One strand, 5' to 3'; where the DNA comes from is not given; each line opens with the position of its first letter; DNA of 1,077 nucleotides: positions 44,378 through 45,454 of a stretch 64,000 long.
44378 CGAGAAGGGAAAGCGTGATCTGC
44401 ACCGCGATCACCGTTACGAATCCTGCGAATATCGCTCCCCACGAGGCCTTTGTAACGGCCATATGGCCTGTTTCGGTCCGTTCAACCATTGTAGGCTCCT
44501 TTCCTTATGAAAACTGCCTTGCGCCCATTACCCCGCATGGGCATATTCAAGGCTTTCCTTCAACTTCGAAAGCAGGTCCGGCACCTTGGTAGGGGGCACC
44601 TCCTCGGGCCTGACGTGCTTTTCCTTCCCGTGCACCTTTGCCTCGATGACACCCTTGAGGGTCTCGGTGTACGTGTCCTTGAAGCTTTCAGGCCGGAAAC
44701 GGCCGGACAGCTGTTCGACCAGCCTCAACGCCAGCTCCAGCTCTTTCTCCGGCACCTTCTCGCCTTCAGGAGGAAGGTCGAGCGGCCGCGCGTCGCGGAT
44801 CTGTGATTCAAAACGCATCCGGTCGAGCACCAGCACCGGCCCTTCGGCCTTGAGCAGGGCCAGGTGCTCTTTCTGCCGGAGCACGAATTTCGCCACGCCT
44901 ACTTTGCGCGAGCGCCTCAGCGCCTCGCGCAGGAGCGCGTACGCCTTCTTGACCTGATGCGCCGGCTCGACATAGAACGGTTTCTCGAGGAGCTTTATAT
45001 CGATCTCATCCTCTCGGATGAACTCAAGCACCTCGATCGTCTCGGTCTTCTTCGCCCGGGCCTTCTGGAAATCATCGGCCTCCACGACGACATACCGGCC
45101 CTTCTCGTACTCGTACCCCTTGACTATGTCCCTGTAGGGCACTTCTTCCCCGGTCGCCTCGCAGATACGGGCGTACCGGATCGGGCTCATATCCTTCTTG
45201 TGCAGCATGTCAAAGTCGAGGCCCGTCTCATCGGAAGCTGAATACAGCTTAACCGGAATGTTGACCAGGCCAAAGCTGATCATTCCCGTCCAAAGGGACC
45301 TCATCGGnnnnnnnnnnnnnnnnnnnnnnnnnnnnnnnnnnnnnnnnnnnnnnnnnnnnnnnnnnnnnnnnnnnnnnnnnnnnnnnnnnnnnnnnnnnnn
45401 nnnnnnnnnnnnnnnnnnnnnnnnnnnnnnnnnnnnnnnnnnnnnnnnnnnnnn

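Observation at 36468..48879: NHEJ (LigD, Ku) embedded in a co-directional stress or dormancy island with trehalose and glycogen genes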

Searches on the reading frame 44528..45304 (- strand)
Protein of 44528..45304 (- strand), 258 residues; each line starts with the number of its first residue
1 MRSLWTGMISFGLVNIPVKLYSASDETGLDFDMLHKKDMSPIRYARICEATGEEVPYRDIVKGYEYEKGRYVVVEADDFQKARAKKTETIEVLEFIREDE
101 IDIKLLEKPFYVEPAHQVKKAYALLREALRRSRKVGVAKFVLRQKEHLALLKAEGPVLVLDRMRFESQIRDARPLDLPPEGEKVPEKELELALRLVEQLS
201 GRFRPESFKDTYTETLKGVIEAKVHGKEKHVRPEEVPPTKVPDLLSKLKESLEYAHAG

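Call 3: search_protein_families(library=pfam, proteins=[window:44528-45304:-])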
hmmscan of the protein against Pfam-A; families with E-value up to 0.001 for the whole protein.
window:44528-45304:- (258 aa): 1 family
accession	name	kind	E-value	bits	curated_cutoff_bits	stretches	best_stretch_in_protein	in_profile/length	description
PF02735.22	Ku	-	2.9e-47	161.5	25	1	10-190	1-189/190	Ku70/Ku80 beta-barrel domain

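Call 4: search_protein_families(library=ncbifam, proteins=[window:44528-45304:-])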
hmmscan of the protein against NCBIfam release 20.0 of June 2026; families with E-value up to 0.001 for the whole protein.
window:44528-45304:- (258 aa): 1 family
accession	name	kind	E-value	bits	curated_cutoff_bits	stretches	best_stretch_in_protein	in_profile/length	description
TIGR02772.2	Ku_bact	equivalog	1e-89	300.4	150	1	2-252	1-259/259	non-homologous end joining protein Ku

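Call 10: find_related_loci(query=window:44528-45304:-, collection=genome_contigs, flank=10000)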
Query window:44528-45304:- (258 aa) in genome_contigs; peptide patterns used: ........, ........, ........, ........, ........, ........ (x = any residue, [..] = any of these).
599 stretches matched a pattern (row limit reached: there are more); 581 encode a relative of the query (tblastn E <= 1e-3); the best 80 are kept; 80 distinct loci.
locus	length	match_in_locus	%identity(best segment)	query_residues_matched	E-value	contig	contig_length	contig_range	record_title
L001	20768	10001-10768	53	1-258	8e-85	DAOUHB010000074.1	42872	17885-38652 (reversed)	MAG TPA_asm: Anaerolineae bacterium isolate R89_289 k165_408351, whole genome shotgun sequence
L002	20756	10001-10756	51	1-253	2e-81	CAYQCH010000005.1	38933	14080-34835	MAG TPA_asm: uncultured Gammaproteobacteria bacterium isolate SRP329715_co1_137 genome assembly, contig: NODE_1375_lengt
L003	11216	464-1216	48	1-252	6e-80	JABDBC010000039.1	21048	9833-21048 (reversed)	MAG: Chlamydiae bacterium isolate BWMinControl_Nextera80_MAG2 3300020740.a:Ga0207056_1060, whole genome shotgun sequence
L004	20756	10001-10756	51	1-253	1e-77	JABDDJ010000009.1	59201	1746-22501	MAG: Chlamydiae bacterium isolate BWMinHeated_Nextera4_MAG4 3300020864.a:Ga0207072_1018, whole genome shotgun sequence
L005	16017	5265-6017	47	1-252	6e-76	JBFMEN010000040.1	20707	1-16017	MAG: Candidatus Omnitrophota bacterium isolate MAG246 MAG246_40, whole genome shotgun sequence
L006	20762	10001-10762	48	1-253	3e-75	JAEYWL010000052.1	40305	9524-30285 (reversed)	MAG: Verrucomicrobia bacterium isolate OH_CBlB_266 k127_2657486, whole genome shotgun sequence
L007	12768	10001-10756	47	1-253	2e-73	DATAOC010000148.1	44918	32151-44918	MAG TPA_asm: Candidatus Methylomirabilota bacterium isolate SMAG_U7035 k141_1623580, whole genome shotgun sequence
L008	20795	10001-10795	47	2-257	1e-71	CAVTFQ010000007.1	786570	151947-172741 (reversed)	MAG: uncultured beta proteobacterium isolate MFD00822.bin.1.63 genome assembly, contig: contig_55859, whole genome shotg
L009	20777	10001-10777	45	1-258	5e-70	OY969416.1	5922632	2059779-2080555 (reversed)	MAG: uncultured Verrucomicrobiae bacterium isolate MFD04967.bin.1.157 genome assembly, chromosome: 1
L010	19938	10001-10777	45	1-258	1e-69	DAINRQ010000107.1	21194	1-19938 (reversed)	MAG TPA_asm: Gemmatimonadaceae bacterium isolate CTOTU27634 NODE_629_length_21194_cov_12.893562, whole genome shotgun se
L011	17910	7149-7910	46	2-253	6e-69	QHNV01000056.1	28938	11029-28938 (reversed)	MAG: Verrucomicrobia bacterium isolate AV68 14_0929_05_30cm_scaffold_2835_curated, whole genome shotgun sequence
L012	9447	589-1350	45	1-253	8e-69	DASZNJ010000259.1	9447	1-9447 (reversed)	MAG TPA_asm: Gemmatimonadaceae bacterium isolate SMAG_U5915 k141_63106, whole genome shotgun sequence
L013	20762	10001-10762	45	2-255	1e-68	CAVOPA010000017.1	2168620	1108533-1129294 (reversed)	MAG: Vicinamibacteria bacterium isolate MFD00392.bin.1.420 genome assembly, contig: contig_5885, whole genome shotgun se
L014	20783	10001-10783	44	1-258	2e-68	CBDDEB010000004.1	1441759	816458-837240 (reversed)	MAG: Candidatus Methylacidiphilales bacterium isolate 8fa3c88c-fa68-4545-8ade-3ac6cd27f3cd genome assembly, contig: ctg1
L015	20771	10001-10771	43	1-257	4e-68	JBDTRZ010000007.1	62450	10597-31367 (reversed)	MAG: Gemmatimonadales bacterium isolate cluster3_bin.259 NODE_1035_length_62450_cov_9.635676, whole genome shotgun seque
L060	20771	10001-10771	41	2-258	2e-64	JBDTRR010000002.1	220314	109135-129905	MAG: Acidobacteriota bacterium isolate cluster3_bin.251 NODE_43_length_220314_cov_13.967733, whole genome shotgun sequen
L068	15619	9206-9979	42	1-257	5e-64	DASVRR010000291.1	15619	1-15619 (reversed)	MAG TPA_asm: Chthoniobacteraceae bacterium isolate SMAG_U3241 k141_764095, whole genome shotgun sequence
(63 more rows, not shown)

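Call 11: find_encoding_contigs(protein=window:44528-45304:-, flank=10000, max_places=10)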
Protein window:44528-45304:- (258 aa): no gene with exactly this product is on record in the collection.

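Call 40: search_protein_families(library=ncbifam, proteins=[L013:801-3203:+, L013:3256-6561:+, L013:6741-8642:+, L013:8743-9294:+, L013:9442-9837:+, L013:11025-13193:+, L060:7394-9670:+, L060:6678-7394:+, L068:252-3488:+], max_evalue=0.00001)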
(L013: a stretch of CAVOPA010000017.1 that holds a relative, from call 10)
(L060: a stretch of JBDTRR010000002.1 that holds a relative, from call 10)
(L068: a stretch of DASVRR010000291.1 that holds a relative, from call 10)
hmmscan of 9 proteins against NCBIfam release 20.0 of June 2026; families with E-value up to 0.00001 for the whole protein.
L013:801-3203:+ (800 aa): 20 families
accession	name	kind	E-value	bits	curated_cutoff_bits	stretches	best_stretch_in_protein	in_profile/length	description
TIGR02100.1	glgX_debranch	equivalog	0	1049.5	640.9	1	21-718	2-687/688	glycogen debranching protein GlgX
NF002983.0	PRK03705.1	equivalog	3.8e-222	739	901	1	18-642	4-604/658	glycogen debranching protein GlgX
NF011082.0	PRK14510.1-1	equivalog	1.5e-207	691.9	2511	1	17-717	5-683/1410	bifunctional glycogen debranching protein GlgX/4-alpha-glucanotransferase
TIGR02104.1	pulA_typeI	equivalog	1.7e-61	208.1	504.5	2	172-368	125-323/605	type I pullulanase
TIGR02103.1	pullul_strch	subfamily_domain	7.3e-36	123.6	697.6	2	242-367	379-502/900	pullulanase-type alpha-1,6-glucosidase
TIGR02402.1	trehalose_TreZ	equivalog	7.9e-32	110.2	538.8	1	153-400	72-281/545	malto-oligosyltrehalose trehalohydrolase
TIGR02102.1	pullulan_Gpos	equivalog_domain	3e-28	98.2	1042.25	1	28-365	321-643/1113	pullulanase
NF003811.1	PRK05402.1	equivalog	1.8e-24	86.2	741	1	165-368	130-305/619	1,4-alpha-glucan branching protein GlgB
NF008967.0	PRK12313.1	equivalog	1.9e-22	79.4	577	1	173-369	146-314/633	1,4-alpha-glucan branching protein GlgB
TIGR01515.1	branching_enzym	equivalog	6.8e-18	64.6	463.95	1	161-368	120-294/607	1,4-alpha-glucan branching enzyme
NF041321.1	Alpha-amyl_MalA_Halo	equivalog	3.2e-14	52.2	875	1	173-374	258-435/666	alpha-amylase MalA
NF041090.1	Cyc-maltodext_AglB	equivalog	2.3e-12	46.5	540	1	245-373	96-215/470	cyclomaltodextrinase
NF009221.0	PRK12568.1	equivalog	1.2e-11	43.5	1270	1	165-372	252-432/745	1,4-alpha-glucan branching enzyme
TIGR02456.1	treS_nterm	equivalog_domain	3.1e-11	42.5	678.35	0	173-295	4-103/539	maltose alpha-D-glucosyltransferase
NF011293.0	PRK14705.1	equivalog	4.8e-10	37.6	2376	1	162-368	734-908/1224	1,4-alpha-glucan branching enzyme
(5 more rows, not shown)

L013:3256-6561:+ (1101 aa): 37 families (the best 25 are shown)
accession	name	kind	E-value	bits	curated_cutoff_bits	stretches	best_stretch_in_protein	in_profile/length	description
TIGR02456.1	treS_nterm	equivalog_domain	7.2e-275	912.6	678.35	1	9-544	2-538/539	maltose alpha-D-glucosyltransferase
TIGR02457.1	TreS_Cterm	hypoth_equivalog_domain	5.7e-110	368.5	375.05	1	576-1096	14-526/529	putative maltokinase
TIGR02403.1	trehalose_treC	equivalog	5.3e-87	292.7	799.05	2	10-210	2-198/544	alpha,alpha-phosphotrehalase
NF051899.1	BetGalacBglAAgro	equivalog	1.1e-84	284.8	900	2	9-214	2-206/537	beta-galactosidase BglA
NF008183.0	PRK10933.1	subfamily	3.4e-79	267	535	2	7-210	5-205/551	alpha,alpha-phosphotrehalase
NF008051.0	PRK10785.1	equivalog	4.7e-43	147.3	568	2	32-289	176-413/607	maltodextrin glucosidase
NF041090.1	Cyc-maltodext_AglB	equivalog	8.5e-37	127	540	2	32-206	62-207/470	cyclomaltodextrinase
NF041321.1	Alpha-amyl_MalA_Halo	equivalog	4.1e-36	124.6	875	1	6-143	253-387/666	alpha-amylase MalA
NF011293.0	PRK14705.1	equivalog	1.3e-28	99.2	2376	2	949-1094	327-465/1224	1,4-alpha-glucan branching enzyme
TIGR02402.1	trehalose_TreZ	equivalog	1.3e-23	83.2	538.8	1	11-108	93-186/545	malto-oligosyltrehalose trehalohydrolase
NF011083.0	PRK14510.1-2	equivalog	2.7e-21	74.8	1322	1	32-122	220-309/1186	bifunctional glycogen debranching protein GlgX/4-alpha-glucanotransferase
NF008967.0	PRK12313.1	equivalog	1.3e-17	63.4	577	1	13-109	148-246/633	1,4-alpha-glucan branching protein GlgB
NF041273.1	GlcN_kinase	equivalog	8.9e-16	58.1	550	1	952-1049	253-344/391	glucosamine kinase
NF007060.0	PRK09505.2-5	equivalog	3.6e-15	55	790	1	32-108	232-322/690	alpha-amylase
NF003811.1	PRK05402.1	equivalog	1.6e-13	50.1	741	1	14-112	142-242/619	1,4-alpha-glucan branching protein GlgB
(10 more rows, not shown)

L013:6741-8642:+ (633 aa): 27 families (the best 25 are shown)
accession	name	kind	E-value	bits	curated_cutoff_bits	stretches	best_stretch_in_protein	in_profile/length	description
TIGR02402.1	trehalose_TreZ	equivalog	1.5e-195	650.6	538.8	1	30-562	1-530/545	malto-oligosyltrehalose trehalohydrolase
NF008967.0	PRK12313.1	equivalog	3.4e-49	167.8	577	1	26-340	36-392/633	1,4-alpha-glucan branching protein GlgB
NF003811.1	PRK05402.1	equivalog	1.7e-47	162.3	741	1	26-278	27-303/619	1,4-alpha-glucan branching protein GlgB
TIGR01515.1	branching_enzym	equivalog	2.8e-40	138.5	463.95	1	27-342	27-376/607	1,4-alpha-glucan branching enzyme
NF011294.0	PRK14706.1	equivalog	3.1e-34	118.2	1284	1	28-279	41-312/642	1,4-alpha-glucan branching enzyme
NF009221.0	PRK12568.1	equivalog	1.1e-33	116.4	1270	1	15-279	136-426/745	1,4-alpha-glucan branching enzyme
NF011293.0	PRK14705.1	equivalog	3.4e-32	111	2376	1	23-279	633-907/1224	1,4-alpha-glucan branching enzyme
TIGR02104.1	pulA_typeI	equivalog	8.2e-27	93.5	504.5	2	143-277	165-320/605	type I pullulanase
TIGR02100.1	glgX_debranch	equivalog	2.6e-26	91.9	640.9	1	101-283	131-348/688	glycogen debranching protein GlgX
TIGR02103.1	pullul_strch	subfamily_domain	8.6e-17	60.5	697.6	2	172-277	379-500/900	pullulanase-type alpha-1,6-glucosidase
NF041090.1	Cyc-maltodext_AglB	equivalog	1.7e-15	56.8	540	1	139-312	62-238/470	cyclomaltodextrinase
NF002983.0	PRK03705.1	equivalog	5.2e-15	54.5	901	1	102-282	128-342/658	glycogen debranching protein GlgX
NF008051.0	PRK10785.1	equivalog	1.6e-13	49.7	568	1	139-225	176-260/607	maltodextrin glucosidase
NF051899.1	BetGalacBglAAgro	equivalog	2.7e-13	49.1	900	1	117-217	3-102/537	beta-galactosidase BglA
TIGR02456.1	treS_nterm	equivalog_domain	5.4e-13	48.3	678.35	1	126-217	7-102/539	maltose alpha-D-glucosyltransferase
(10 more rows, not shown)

L013:8743-9294:+ (183 aa): 0 families

L013:9442-9837:+ (131 aa): 0 families

L013:11025-13193:+ (722 aa): 13 families
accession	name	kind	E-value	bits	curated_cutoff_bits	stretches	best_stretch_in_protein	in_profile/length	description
TIGR02776.1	NHEJ_ligase_prk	equivalog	7.3e-135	451.1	373.2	1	40-706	7-585/587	DNA ligase D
NF004628.0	PRK05972.1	subfamily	8e-134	447.7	895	1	22-716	243-861/870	ATP-dependent DNA ligase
NF007210.0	PRK09632.1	equivalog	1.9e-126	423.3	989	2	20-340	475-780/781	ATP-dependent DNA ligase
TIGR02779.1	NHEJ_ligase_lig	equivalog_domain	1.2e-82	277.5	227.75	1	25-338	1-301/302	non-homologous end-joining DNA ligase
NF007211.0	PRK09633.1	equivalog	5.7e-78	262.8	774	2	432-710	321-594/610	DNA ligase D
TIGR02778.1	ligD_pol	equivalog_domain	7.2e-60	202.7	214.7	1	435-679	2-244/245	non-homologous end-joining DNA ligase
NF006078.0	PRK08224.1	equivalog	9.2e-45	153.1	296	1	17-337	3-329/350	ATP-dependent DNA ligase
TIGR00574.1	dnl1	superfamily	2.3e-39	135.5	217.8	1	22-331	169-510/527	ATP-dependent DNA ligase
NF002868.0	PRK03180.1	equivalog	2.1e-33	115.8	641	1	23-329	184-480/509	ATP-dependent DNA ligase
NF041331.1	LigA_Halo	equivalog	2.4e-32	112.2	830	1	43-335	252-539/552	ATP-dependent DNA ligase LigA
NF005796.0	PRK07636.1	subfamily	9.5e-31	107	337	1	24-326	4-271/275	ATP-dependent DNA ligase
NF006701.0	PRK09247.1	equivalog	3.4e-28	98.9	543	1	38-278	225-469/540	ATP-dependent DNA ligase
TIGR04120.1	DNA_lig_bact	equivalog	4.7e-24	85.3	400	1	26-279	205-461/526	cisplatin damage response ATP-dependent DNA ligase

L060:7394-9670:+ (758 aa): 19 families
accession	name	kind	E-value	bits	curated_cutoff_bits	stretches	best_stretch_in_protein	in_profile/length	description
TIGR02100.1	glgX_debranch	equivalog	0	1048.6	640.9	1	28-725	2-687/688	glycogen debranching protein GlgX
NF002983.0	PRK03705.1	equivalog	4.6e-227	755.2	901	1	25-657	4-612/658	glycogen debranching protein GlgX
NF011082.0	PRK14510.1-1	equivalog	2.5e-214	714.4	2511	1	24-735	5-694/1410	bifunctional glycogen debranching protein GlgX/4-alpha-glucanotransferase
TIGR02104.1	pulA_typeI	equivalog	3.8e-62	210.2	504.5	2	177-411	123-352/605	type I pullulanase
TIGR02103.1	pullul_strch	subfamily_domain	1.2e-39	136.1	697.6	2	249-376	379-504/900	pullulanase-type alpha-1,6-glucosidase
TIGR02102.1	pullulan_Gpos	equivalog_domain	1.7e-31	108.9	1042.25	1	39-372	327-643/1113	pullulanase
TIGR02402.1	trehalose_TreZ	equivalog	2.4e-29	102.1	538.8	1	158-407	70-281/545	malto-oligosyltrehalose trehalohydrolase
NF003811.1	PRK05402.1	equivalog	2e-23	82.8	741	1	182-375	141-305/619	1,4-alpha-glucan branching protein GlgB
NF008967.0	PRK12313.1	equivalog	4.3e-23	81.5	577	1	182-377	148-315/633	1,4-alpha-glucan branching protein GlgB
TIGR01515.1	branching_enzym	equivalog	2.6e-18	66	463.95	1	41-375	29-294/607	1,4-alpha-glucan branching enzyme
NF011294.0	PRK14706.1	equivalog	3.6e-13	48.7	1284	1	39-375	39-313/642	1,4-alpha-glucan branching enzyme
NF009221.0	PRK12568.1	equivalog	1.2e-12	46.7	1270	1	169-379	249-432/745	1,4-alpha-glucan branching enzyme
NF041090.1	Cyc-maltodext_AglB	equivalog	5.1e-12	45.3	540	1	216-379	71-214/470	cyclomaltodextrinase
TIGR02456.1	treS_nterm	equivalog_domain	1.6e-11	43.5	678.35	0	181-302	5-103/539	maltose alpha-D-glucosyltransferase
NF011293.0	PRK14705.1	equivalog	2.1e-09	35.5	2376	1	202-375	759-908/1224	1,4-alpha-glucan branching enzyme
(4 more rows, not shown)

L060:6678-7394:+ (238 aa): 4 families
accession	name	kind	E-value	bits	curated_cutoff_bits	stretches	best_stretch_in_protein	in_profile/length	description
NF003767.0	PRK05363.1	equivalog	4.5e-20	72.2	207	1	71-220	97-256/320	protein-methionine-sulfoxide reductase catalytic subunit MsrP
TIGR04555.1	sulfite_DH_soxC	equivalog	1.6e-13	50.4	420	1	118-213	169-258/408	sulfite dehydrogenase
NF052245.1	SorA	equivalog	2.1e-13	49.8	600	1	117-223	152-259/396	SorA family sulfite dehydrogenase catalytic subunit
NF052247.1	SorT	equivalog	1e-09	37.7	570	1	119-216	149-249/387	SorT family sulfite dehydrogenase catalytic subunit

L068:252-3488:+ (1078 aa): 34 families (the best 25 are shown)
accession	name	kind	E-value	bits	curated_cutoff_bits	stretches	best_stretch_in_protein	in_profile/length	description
TIGR02456.1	treS_nterm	equivalog_domain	8.4e-267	885.9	678.35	1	6-541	2-538/539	maltose alpha-D-glucosyltransferase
TIGR02457.1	TreS_Cterm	hypoth_equivalog_domain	1.6e-126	423.1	375.05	1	570-1066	20-528/529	putative maltokinase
NF051899.1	BetGalacBglAAgro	equivalog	8.5e-86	288.5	900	2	6-209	2-204/537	beta-galactosidase BglA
TIGR02403.1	trehalose_treC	equivalog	2.4e-81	274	799.05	2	6-205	1-196/544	alpha,alpha-phosphotrehalase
NF008183.0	PRK10933.1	subfamily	1.5e-78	264.8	535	2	3-206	4-204/551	alpha,alpha-phosphotrehalase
NF011293.0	PRK14705.1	equivalog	5e-41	140.3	2376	1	657-1073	98-476/1224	1,4-alpha-glucan branching enzyme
NF008051.0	PRK10785.1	equivalog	1.1e-39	136.1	568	1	29-217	176-349/607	maltodextrin glucosidase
NF041090.1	Cyc-maltodext_AglB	equivalog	8e-37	127.1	540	1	29-203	62-207/470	cyclomaltodextrinase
NF041321.1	Alpha-amyl_MalA_Halo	equivalog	2.2e-33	115.6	875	1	3-139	253-390/666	alpha-amylase MalA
TIGR02402.1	trehalose_TreZ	equivalog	4.6e-27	94.5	538.8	1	7-105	92-186/545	malto-oligosyltrehalose trehalohydrolase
NF041273.1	GlcN_kinase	equivalog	1.5e-26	93.6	550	1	704-1060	69-384/391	glucosamine kinase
NF011083.0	PRK14510.1-2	equivalog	1.3e-18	66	1322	1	29-205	220-384/1186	bifunctional glycogen debranching protein GlgX/4-alpha-glucanotransferase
NF008967.0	PRK12313.1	equivalog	1.6e-17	63.1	577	1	11-106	149-246/633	1,4-alpha-glucan branching protein GlgB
NF003811.1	PRK05402.1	equivalog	2.1e-14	53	741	1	11-106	142-238/619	1,4-alpha-glucan branching protein GlgB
TIGR02401.1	trehalose_TreY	equivalog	1.6e-12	46.5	498.65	1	36-115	20-103/838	malto-oligosyltrehalose synthase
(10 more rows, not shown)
